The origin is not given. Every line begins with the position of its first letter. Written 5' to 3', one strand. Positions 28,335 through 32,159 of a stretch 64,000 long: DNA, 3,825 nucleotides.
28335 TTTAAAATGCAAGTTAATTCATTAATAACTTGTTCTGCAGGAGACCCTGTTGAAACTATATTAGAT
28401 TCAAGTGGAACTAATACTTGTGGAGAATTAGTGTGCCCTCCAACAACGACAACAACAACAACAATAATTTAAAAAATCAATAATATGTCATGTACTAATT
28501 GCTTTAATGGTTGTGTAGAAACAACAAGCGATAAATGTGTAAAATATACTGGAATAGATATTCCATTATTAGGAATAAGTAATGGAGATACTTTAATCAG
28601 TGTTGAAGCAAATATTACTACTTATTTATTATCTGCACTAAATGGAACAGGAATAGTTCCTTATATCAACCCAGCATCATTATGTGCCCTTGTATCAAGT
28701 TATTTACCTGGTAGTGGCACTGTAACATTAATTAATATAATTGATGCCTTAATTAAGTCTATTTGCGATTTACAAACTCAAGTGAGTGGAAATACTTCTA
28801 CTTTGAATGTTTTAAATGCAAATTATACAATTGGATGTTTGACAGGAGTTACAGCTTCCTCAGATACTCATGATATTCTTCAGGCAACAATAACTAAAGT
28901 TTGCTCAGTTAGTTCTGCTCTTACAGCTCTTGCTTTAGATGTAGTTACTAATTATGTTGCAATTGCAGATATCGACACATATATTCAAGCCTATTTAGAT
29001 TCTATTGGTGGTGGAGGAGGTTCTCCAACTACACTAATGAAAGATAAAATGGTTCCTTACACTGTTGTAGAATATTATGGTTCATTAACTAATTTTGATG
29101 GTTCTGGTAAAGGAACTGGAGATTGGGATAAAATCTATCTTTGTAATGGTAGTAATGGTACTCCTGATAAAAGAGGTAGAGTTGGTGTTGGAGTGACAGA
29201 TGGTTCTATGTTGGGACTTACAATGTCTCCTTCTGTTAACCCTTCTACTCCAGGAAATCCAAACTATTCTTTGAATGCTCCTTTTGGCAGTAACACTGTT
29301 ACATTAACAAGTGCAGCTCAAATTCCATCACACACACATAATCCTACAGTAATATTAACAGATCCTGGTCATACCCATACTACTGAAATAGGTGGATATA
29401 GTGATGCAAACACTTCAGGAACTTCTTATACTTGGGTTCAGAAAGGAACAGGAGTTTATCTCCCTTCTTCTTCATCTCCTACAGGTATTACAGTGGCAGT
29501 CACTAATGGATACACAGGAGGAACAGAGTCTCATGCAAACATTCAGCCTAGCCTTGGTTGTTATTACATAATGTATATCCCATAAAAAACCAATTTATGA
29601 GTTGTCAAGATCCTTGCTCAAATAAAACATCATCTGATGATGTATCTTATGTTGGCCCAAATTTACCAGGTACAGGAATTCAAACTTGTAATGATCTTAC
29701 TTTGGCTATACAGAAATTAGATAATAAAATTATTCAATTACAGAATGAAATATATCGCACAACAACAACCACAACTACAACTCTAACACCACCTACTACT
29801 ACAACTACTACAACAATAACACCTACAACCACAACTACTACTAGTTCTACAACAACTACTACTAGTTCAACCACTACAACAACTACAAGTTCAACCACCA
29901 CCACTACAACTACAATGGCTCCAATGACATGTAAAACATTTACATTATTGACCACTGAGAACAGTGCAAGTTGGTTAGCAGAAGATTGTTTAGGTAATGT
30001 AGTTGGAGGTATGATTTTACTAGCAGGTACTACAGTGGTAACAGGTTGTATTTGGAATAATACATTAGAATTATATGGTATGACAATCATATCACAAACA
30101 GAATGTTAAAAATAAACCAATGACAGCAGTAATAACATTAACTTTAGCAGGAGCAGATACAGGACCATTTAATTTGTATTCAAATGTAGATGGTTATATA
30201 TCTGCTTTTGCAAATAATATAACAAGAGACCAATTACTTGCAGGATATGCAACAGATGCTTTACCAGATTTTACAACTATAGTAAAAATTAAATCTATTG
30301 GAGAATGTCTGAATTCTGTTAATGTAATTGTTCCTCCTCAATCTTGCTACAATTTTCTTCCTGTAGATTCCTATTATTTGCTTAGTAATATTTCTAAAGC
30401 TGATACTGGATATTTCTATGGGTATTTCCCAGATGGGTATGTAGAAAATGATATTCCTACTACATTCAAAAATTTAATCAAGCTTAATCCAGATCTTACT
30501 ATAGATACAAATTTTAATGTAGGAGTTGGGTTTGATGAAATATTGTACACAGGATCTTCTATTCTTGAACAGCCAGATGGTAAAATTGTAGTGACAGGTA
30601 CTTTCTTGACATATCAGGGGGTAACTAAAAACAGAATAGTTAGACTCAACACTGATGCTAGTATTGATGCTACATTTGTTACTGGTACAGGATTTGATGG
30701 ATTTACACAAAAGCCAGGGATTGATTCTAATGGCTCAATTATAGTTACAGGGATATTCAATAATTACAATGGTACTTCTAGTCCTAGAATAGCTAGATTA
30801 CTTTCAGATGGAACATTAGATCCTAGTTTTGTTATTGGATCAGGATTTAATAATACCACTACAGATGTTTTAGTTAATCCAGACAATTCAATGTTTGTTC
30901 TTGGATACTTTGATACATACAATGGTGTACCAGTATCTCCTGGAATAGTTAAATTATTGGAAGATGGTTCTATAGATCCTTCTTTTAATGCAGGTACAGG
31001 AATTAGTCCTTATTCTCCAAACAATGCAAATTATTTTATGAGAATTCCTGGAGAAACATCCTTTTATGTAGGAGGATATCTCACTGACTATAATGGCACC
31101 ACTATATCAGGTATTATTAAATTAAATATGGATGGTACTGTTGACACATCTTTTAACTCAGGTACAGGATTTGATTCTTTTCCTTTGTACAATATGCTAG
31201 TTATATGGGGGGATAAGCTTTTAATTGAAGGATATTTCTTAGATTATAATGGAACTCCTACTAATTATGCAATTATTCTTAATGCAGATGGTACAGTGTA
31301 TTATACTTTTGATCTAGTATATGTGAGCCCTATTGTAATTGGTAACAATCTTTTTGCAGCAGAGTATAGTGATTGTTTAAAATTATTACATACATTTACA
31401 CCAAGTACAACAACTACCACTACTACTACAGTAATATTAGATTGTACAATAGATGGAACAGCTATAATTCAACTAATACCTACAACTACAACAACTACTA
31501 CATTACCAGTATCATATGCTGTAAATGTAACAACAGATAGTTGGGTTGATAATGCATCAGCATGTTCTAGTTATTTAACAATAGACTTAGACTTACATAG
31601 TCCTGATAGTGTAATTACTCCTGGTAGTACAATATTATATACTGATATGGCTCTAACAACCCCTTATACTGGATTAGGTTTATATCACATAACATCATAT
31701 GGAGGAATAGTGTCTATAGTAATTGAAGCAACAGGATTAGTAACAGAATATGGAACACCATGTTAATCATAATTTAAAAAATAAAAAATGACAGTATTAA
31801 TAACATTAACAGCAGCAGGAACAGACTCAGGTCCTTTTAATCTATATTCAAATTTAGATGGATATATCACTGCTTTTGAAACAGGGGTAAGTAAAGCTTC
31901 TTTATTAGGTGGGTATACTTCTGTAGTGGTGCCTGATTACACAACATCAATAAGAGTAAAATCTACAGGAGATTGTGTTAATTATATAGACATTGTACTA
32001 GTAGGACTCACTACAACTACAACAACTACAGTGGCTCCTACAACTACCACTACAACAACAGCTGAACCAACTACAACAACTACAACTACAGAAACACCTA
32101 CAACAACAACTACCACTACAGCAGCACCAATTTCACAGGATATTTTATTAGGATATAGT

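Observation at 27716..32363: Cassette of modular receptor-binding proteins: two families of shared N-terminal anchor domains, poly-Thr linkers and interchangeable small Cys modules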

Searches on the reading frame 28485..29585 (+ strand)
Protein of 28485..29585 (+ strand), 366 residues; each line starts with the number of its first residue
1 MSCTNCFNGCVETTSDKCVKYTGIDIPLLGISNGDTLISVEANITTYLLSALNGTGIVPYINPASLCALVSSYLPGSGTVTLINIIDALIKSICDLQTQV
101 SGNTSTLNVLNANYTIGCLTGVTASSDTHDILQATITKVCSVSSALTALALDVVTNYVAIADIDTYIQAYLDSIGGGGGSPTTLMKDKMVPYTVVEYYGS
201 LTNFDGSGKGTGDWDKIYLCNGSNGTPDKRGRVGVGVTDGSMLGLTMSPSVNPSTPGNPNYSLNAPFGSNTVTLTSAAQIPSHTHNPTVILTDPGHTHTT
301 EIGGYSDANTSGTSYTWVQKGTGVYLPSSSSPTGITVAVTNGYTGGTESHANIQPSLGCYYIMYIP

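Call 5: search_protein_families(library=pfam, proteins=[window:28485-29585:+], max_evalue=0.1)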
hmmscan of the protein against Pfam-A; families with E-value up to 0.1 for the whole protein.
window:28485-29585:+ (366 aa): 0 families

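Call 6: search_protein_families(library=phrogs, proteins=[window:28485-29585:+], max_evalue=0.1)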
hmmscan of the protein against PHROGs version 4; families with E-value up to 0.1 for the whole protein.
window:28485-29585:+ (366 aa): 2 families
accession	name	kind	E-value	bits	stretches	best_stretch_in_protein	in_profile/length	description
phrog_8763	-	tail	1.7e-15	57.2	1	201-364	590-747/1024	tail protein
phrog_8469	-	tail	4.3e-09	37.1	1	217-343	148-258/303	tail fiber protein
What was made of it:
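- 28485..29585 (+): A2: constant tail fibre. N-terminal hub-type anchor (28485-28619), tail-collar-like C-terminal half with HxH motifs, and a hypervariable patch (about 29385-29504). PHROG tail (1.7e-15) and tail fibre (4.3e-9) families (call 6).
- On Phage tail collar domain (Pfam PF07484), considered for 28485: The related PHROG tail (1.7e-15) and tail fibre (4.3e-9) families are matched over residues 201-364 (call 6).
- Checked: The 28485 C-terminal half hits PHROG tail and tail-fibre families (1.7e-15 and 4.3e-9, call 6).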

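Call 65: search_dna_similar(query=window:28485-29582:+, collection=phages, mode=protein, max_evalue=0.001, max_rows=25)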
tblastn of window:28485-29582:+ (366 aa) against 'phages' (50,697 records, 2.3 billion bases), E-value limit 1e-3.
No match.

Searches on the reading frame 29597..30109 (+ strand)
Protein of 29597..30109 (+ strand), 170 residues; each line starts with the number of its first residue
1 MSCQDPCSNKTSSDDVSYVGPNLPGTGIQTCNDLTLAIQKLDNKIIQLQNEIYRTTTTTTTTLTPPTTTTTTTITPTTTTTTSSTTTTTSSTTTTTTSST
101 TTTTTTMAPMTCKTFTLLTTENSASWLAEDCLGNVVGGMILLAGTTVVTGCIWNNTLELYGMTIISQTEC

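Call 5: search_protein_families(library=pfam, proteins=[window:29597-30109:+], max_evalue=0.1)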
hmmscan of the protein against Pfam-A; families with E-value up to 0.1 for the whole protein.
window:29597-30109:+ (170 aa): 1 family
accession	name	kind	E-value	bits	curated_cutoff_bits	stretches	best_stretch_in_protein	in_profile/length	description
PF01456.22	Mucin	-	0.00087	19.7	34.7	1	55-114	44-107/143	Mucin-like glycoprotein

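Call 6: search_protein_families(library=phrogs, proteins=[window:29597-30109:+], max_evalue=0.1)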
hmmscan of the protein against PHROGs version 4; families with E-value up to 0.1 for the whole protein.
window:29597-30109:+ (170 aa): 0 families

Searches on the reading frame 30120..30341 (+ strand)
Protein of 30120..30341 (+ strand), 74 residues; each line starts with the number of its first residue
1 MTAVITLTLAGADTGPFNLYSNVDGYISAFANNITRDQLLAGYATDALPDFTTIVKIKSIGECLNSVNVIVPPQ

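Call 15: find_homologous_proteins(query=A1, max_evalue=0.001)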
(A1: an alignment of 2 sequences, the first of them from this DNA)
Query A1 (2 sequences) (74 aa, profile of the alignment): 375 proteins with E <= 0.001 among 379 candidates; the best 120 are listed.
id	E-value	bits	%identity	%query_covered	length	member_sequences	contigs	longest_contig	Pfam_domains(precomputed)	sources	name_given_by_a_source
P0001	2.1e-35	139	58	96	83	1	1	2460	-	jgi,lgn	jgi:hypothetical protein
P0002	1.2e-34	136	54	96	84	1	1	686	-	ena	-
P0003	1.5e-34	136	56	96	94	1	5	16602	-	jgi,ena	-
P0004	4.0e-34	135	64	93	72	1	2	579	-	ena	-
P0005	4.2e-34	135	55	96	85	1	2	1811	-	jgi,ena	jgi:hypothetical protein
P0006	4.5e-34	134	56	96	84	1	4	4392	-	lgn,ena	-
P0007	4.6e-34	134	61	96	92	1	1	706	-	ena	-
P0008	5.6e-34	134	59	93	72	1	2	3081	-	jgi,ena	jgi:hypothetical protein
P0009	7.4e-34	134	58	96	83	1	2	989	-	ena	-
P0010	8.5e-34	134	54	96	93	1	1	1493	-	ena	-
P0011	9.1e-34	134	61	93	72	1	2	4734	-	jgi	-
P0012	1.1e-33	133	56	96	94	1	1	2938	-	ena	-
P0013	1.3e-33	133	51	96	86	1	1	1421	-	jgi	-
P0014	1.3e-33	133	59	93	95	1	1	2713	-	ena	-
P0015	1.5e-33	133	62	93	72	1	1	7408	-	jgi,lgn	-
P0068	1.1e-32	130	56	96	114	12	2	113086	-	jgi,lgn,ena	jgi:hypothetical protein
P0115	5.0e-32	128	51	96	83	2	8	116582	-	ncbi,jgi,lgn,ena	jgi:hypothetical protein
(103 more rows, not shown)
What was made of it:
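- Checked: 375 database homologues at E <= 1e-3, the best around 1e-35 (call 15).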

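Call 17: find_encoding_contigs(protein=P0115, flank=10000, max_places=4)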
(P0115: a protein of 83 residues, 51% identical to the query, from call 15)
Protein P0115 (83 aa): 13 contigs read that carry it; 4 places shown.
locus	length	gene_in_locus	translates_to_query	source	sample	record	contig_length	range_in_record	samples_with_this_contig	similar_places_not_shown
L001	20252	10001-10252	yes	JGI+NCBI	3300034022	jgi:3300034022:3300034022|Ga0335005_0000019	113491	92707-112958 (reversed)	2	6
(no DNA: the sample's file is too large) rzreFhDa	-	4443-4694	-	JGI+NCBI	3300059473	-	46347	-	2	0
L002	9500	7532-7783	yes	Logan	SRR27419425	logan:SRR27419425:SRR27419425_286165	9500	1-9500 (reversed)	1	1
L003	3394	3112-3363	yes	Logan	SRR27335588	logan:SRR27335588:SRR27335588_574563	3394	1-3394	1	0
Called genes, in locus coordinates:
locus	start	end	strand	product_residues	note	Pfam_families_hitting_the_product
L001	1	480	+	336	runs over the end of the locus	?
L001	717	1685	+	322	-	-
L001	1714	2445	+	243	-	-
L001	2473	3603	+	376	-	-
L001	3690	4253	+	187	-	-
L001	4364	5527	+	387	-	-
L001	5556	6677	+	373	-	-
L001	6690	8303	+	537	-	PF09603:Fib_succ_major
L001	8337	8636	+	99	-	-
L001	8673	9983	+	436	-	-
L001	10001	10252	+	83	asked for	-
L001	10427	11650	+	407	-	-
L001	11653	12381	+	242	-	PF25702:CrAss_Ring_2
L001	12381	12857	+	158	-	-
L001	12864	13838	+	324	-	PF24228:CrAss_Ring_1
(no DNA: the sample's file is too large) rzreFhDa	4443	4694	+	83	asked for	-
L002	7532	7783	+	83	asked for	-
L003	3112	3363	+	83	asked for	-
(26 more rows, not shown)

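Call 18: find_encoding_contigs(protein=P0068, flank=10000, max_places=3)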
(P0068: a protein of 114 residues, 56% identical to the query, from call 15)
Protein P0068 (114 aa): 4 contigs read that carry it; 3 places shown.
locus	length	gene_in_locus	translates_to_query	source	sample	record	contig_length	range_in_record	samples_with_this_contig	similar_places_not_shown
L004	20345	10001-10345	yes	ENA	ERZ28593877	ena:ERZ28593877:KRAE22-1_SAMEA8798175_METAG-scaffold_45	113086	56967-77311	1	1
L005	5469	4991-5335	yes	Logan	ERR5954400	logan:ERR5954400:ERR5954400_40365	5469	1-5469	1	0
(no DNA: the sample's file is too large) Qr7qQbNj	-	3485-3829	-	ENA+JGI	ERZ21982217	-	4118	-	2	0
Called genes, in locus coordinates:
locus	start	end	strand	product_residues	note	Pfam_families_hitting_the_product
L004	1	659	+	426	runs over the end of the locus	-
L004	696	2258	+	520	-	PF23898:Crass_capsid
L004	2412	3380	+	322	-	-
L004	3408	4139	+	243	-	-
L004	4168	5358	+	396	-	-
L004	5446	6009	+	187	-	-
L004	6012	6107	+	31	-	-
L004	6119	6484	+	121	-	-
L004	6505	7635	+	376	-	-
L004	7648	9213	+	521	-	-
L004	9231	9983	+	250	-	-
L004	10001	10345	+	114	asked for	-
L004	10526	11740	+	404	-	-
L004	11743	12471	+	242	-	PF25702:CrAss_Ring_2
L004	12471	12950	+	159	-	-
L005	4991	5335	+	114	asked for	-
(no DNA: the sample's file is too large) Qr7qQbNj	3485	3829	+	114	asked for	-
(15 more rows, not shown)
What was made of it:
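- Relatives carry Crass_capsid and crAss_MUZ (calls 17, 18).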

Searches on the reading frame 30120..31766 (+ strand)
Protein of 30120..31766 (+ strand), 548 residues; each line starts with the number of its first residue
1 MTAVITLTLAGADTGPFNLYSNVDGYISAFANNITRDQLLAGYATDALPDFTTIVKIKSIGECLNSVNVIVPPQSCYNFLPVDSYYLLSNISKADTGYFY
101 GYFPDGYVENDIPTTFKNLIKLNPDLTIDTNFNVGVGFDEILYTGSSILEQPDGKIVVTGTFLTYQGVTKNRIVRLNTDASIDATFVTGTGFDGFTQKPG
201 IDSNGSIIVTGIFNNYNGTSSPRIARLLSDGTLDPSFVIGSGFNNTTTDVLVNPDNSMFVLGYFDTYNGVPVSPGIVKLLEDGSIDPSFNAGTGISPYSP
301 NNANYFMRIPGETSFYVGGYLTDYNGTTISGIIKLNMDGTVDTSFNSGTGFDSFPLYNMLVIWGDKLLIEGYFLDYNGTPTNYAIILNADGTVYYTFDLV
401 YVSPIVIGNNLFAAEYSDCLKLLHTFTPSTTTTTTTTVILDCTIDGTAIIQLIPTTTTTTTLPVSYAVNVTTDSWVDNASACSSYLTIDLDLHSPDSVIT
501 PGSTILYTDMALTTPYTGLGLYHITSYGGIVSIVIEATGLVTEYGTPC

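Call 5: search_protein_families(library=pfam, proteins=[window:30120-31766:+], max_evalue=0.1)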
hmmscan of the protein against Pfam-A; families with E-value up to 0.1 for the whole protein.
window:30120-31766:+ (548 aa): 1 family
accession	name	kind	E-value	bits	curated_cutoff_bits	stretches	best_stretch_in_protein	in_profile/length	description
PF17164.10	DUF5122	-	2.3e-48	162.6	27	4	151-186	1-36/36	Domain of unknown function (DUF5122) beta-propeller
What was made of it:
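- On DUF5122 (delta-60-type) β-propeller: E 2.3e-48, four stretches, in 30120 (call 5).
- Checked: DUF5122 propeller in 30120: E 2e-48 (call 5).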

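Call 6: search_protein_families(library=phrogs, proteins=[window:30120-31766:+], max_evalue=0.1)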
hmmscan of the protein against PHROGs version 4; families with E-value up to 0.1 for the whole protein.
window:30120-31766:+ (548 aa): 0 families

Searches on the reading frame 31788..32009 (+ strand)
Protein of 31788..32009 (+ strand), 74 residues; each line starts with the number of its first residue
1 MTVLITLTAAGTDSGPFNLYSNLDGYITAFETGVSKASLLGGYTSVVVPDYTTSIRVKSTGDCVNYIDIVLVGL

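Call 26: find_related_loci(query=A2, collection=viral_contigs, flank=10000)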
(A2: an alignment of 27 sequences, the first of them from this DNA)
Query A2 (74 aa) in viral_contigs; peptide patterns used: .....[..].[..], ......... (x = any residue, [..] = any of these).
501 stretches matched a pattern; 465 encode a relative of the query (tblastn E <= 1e-3); the best 80 are kept; 80 distinct loci.
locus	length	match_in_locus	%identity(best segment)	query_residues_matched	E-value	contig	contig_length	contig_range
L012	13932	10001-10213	83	1-71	7e-36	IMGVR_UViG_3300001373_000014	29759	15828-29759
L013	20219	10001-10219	79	1-73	1e-34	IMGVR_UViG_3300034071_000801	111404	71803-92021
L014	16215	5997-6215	81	1-73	1e-34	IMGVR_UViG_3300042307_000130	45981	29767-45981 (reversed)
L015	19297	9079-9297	81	1-73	1e-34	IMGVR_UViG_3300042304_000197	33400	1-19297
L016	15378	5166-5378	82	1-71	2e-34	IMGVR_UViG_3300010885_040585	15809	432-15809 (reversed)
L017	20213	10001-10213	79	1-71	3e-34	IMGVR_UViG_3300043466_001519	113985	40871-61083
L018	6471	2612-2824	83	1-71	3e-34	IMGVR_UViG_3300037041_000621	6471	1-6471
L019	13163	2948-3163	81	1-72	3e-34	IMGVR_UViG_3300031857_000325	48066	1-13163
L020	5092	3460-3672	83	1-71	4e-34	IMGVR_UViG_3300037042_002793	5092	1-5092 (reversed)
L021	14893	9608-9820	82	1-71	4e-34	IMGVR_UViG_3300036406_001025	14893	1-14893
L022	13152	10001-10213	82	1-71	4e-34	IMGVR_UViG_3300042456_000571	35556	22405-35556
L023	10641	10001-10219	79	1-73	3e-34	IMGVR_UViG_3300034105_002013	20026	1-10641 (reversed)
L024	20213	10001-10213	82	1-71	4e-34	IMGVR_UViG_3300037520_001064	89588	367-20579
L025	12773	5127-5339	82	1-71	5e-34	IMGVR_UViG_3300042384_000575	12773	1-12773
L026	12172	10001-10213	82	1-71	4e-34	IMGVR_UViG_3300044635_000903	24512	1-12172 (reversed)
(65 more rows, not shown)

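Call 57: predict_structure(alignment_id=A6)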
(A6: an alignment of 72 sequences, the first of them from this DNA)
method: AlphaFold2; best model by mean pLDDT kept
length: 74 residues; sequences in the alignment: 72
mean_pLDDT: 87.7   pTM: 0.78
mean pLDDT of the five models: 87.7, 63.6, 62.4, 59.4, 58.9
residues with pLDDT >= 90: 44; 70-90: 26; 50-70: 4; < 50: 0
segments of 3 or more residues with pLDDT < 50: none
pLDDT, mean of each block of 10 residues (from residue 1): 79 87 95 92 91 92 87 69
secondary structure, 60 per line:
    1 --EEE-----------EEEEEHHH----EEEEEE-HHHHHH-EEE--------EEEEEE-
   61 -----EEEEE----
elements in order: E3-5 E17-21 E29-34 H36-41 E43-45 E54-59 E66-70

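Call 61: fold_search(model_id=the predicted structure, library=pdb)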
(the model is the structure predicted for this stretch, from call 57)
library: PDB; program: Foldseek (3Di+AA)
matches with E <= 10: 115; with E <= 0.001: 0
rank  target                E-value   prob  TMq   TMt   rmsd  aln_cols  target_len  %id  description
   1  7nld_D                1.1e+00  0.23  0.43  0.31   7.0        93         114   11  Structure of human Programmed cell death 1 ligand 1 (PD-L1) with low molecular mass inhibitor (released 2021-08-11)
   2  3cbr_B                1.2e+00  0.21  0.43  0.34   6.2        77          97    9  Crystal structure of human Transthyretin (TTR) at pH3.5 (released 2008-08-12)
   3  9myl_C                1.3e+00  0.30  0.51  0.22   4.3        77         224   12  Fertilization IZUMO1 Protein Ectodomain in Complex with Anti-sperm Antibody OBF13 (released 2025-03-19)
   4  9c7u_B                1.4e+00  0.21  0.43  0.23   5.4        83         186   12  Structure of the human truncated BOS complex in GDN (released 2024-08-21)
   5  4m6a_J                1.7e+00  0.28  0.51  0.44   4.4        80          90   14  N-Terminal beta-Strand Swapping in a Consensus Derived Alternative Scaffold Driven by Stabilizing Hydrophobic Interact (released 2014-02-26)
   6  5x8l_A                1.7e+00  0.13  0.38  0.29   5.9        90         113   17  PD-L1 in complex with atezolizumab (released 2017-08-16)
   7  7nld_A                1.8e+00  0.14  0.41  0.30   7.1        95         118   10  Structure of human Programmed cell death 1 ligand 1 (PD-L1) with low molecular mass inhibitor (released 2021-08-11)
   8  2ptt_A                1.9e+00  0.23  0.50  0.38   6.2        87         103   10  Structure of NK cell receptor 2B4 (CD244) bound to its ligand CD48 (released 2007-11-20)
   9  8gl6_D                2.1e+00  0.28  0.51  0.50   5.4        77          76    8  The Type 9 Secretion System in vitro assembled, RemA-CTD substrate bound complex (released 2024-01-31)
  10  5o4y_B                2.4e+00  0.12  0.40  0.30   7.2        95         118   10  Structure of human PD-L1 in complex with inhibitor (released 2017-09-20)
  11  7t4q_G                2.7e+00  0.09  0.38  0.29   7.7        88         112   10  CryoEM structure of the HCMV Pentamer gH/gL/UL128/UL130/UL131A in complex with neutralizing fabs 2C12, 7I13 and 13H11 (released 2022-03-23)
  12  3cd4                  3.1e+00  0.13  0.45  0.23   6.5        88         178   17  REFINEMENT AND ANALYSIS OF THE FIRST TWO DOMAINS OF HUMAN CD4 (released 1993-10-31)
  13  7c88_C                3.1e+00  0.10  0.40  0.30   7.1        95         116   12  Complex structure of JS003 and PD-L1 (released 2021-04-14)
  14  4zqk_A                3.1e+00  0.08  0.37  0.27   7.8        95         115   12  Structure of the complex of human programmed death-1 (PD-1) and its ligand PD-L1. (released 2015-11-04)
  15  9eo0_A                3.2e+00  0.10  0.40  0.29   7.1        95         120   12  Small-Molecule Inhibitors of Programmed Cell Death-1/Programmed Death-Ligand 1 (released 2024-06-19)
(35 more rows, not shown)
